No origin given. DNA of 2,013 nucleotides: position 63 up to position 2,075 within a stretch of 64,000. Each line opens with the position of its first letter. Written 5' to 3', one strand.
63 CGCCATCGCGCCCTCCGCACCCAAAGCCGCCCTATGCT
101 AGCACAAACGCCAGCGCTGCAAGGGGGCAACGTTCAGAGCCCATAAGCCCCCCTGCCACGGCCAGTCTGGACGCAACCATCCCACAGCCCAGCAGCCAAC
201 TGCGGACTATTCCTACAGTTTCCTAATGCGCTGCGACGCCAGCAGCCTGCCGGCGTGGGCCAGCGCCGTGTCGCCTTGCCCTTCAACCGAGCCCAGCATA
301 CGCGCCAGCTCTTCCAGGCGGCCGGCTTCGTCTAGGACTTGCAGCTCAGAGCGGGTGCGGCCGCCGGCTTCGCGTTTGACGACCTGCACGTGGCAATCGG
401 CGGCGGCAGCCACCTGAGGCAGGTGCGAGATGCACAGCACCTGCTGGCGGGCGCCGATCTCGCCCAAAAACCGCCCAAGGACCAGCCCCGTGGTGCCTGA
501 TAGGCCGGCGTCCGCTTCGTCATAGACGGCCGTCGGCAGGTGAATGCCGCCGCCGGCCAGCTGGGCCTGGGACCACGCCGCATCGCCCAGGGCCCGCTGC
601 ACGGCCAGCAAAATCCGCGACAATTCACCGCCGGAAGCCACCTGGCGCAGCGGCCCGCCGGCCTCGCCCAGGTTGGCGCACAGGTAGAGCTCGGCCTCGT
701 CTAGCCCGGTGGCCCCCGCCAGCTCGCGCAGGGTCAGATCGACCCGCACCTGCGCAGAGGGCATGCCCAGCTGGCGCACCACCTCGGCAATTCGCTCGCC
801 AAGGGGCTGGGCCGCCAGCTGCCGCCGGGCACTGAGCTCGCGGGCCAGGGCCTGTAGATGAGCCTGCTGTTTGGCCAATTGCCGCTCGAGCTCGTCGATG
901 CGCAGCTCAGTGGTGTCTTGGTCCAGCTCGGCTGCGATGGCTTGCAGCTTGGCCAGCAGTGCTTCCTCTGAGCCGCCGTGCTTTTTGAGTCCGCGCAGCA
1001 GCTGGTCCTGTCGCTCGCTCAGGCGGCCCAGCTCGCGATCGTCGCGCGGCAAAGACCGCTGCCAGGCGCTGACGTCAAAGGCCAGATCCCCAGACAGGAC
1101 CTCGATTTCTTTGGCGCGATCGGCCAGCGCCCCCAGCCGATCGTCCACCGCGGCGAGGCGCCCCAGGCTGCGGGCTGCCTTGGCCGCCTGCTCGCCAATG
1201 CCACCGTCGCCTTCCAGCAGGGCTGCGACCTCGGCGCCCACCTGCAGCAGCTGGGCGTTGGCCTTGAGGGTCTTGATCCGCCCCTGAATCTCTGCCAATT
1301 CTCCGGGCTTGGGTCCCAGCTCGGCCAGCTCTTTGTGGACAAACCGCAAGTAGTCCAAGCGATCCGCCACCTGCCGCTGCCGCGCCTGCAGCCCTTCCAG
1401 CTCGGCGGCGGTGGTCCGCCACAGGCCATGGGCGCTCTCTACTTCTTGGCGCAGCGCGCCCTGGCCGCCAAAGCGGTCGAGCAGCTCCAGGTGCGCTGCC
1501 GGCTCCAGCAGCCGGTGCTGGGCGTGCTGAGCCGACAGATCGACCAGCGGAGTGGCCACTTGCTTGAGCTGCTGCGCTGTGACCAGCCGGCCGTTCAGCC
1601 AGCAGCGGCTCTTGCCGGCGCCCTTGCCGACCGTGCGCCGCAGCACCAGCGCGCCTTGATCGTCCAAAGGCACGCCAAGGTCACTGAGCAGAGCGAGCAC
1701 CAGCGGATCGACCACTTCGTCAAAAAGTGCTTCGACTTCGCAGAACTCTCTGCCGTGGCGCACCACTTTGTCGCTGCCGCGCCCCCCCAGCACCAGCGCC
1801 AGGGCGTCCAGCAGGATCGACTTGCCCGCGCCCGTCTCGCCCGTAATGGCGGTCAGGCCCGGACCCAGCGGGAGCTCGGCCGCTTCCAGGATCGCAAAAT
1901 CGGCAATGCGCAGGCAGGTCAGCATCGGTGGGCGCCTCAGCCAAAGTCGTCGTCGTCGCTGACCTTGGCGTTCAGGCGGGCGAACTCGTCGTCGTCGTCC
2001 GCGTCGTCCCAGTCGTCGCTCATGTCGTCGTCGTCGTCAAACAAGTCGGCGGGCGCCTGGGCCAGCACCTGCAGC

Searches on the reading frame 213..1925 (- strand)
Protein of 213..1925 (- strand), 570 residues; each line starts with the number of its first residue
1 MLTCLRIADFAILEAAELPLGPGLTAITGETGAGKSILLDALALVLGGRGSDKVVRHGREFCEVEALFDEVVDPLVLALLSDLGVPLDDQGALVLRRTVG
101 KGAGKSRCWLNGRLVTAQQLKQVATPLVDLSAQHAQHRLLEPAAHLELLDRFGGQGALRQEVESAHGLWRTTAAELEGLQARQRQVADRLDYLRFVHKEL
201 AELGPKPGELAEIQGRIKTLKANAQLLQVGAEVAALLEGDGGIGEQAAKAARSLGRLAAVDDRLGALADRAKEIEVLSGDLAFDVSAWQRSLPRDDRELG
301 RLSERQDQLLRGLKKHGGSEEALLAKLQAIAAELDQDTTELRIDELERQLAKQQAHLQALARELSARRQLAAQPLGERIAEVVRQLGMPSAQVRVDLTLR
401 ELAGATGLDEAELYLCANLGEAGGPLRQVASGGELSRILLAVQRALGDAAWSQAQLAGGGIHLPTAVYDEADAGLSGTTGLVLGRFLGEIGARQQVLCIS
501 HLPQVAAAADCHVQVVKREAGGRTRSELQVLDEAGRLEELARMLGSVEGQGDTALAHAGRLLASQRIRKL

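Call 32: find_encoding_contigs(protein=window:213-1925:-, flank=10000, max_places=6)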
Protein window:213-1925:- (570 aa): 6 contigs read that carry it; 5 places shown.
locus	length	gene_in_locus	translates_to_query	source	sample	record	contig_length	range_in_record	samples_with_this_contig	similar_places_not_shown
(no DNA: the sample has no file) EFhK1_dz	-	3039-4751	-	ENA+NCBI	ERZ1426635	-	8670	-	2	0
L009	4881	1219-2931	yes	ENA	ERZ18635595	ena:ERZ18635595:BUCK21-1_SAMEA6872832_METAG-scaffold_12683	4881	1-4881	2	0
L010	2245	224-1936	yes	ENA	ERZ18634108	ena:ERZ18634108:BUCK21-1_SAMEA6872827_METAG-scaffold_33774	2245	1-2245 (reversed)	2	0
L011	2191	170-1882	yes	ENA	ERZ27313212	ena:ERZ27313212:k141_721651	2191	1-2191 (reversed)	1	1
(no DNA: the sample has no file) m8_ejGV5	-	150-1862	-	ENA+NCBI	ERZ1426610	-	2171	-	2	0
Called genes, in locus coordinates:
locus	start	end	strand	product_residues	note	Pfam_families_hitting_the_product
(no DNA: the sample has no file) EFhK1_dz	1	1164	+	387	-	?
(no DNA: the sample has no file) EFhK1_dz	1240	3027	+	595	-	PF03193:RsgA_GTPase (faint), PF00350:Dynamin_N (faint), PF01926:MMR_HSR1, PF02421:FeoB_N, PF00009:GTP_EFTU, PF01926:MMR_HSR1, PF02421:FeoB_N, PF14714:KH_dom-like, +2 more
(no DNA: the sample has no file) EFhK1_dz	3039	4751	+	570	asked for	PF02463:SMC_N, PF13476:AAA_23, PF13555:AAA_29 (weak)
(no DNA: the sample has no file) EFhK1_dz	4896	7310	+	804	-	-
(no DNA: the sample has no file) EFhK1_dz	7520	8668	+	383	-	?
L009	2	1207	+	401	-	?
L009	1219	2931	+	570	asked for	PF02463:SMC_N, PF13476:AAA_23, PF13555:AAA_29 (weak)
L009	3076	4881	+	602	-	?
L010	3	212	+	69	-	?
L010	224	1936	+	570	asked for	PF02463:SMC_N, PF13476:AAA_23, PF13555:AAA_29 (weak)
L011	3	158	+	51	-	?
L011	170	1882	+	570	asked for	PF02463:SMC_N, PF13476:AAA_23, PF13555:AAA_29 (weak)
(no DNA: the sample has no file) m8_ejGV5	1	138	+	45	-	?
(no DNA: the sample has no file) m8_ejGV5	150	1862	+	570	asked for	PF02463:SMC_N, PF13476:AAA_23, PF13555:AAA_29 (weak)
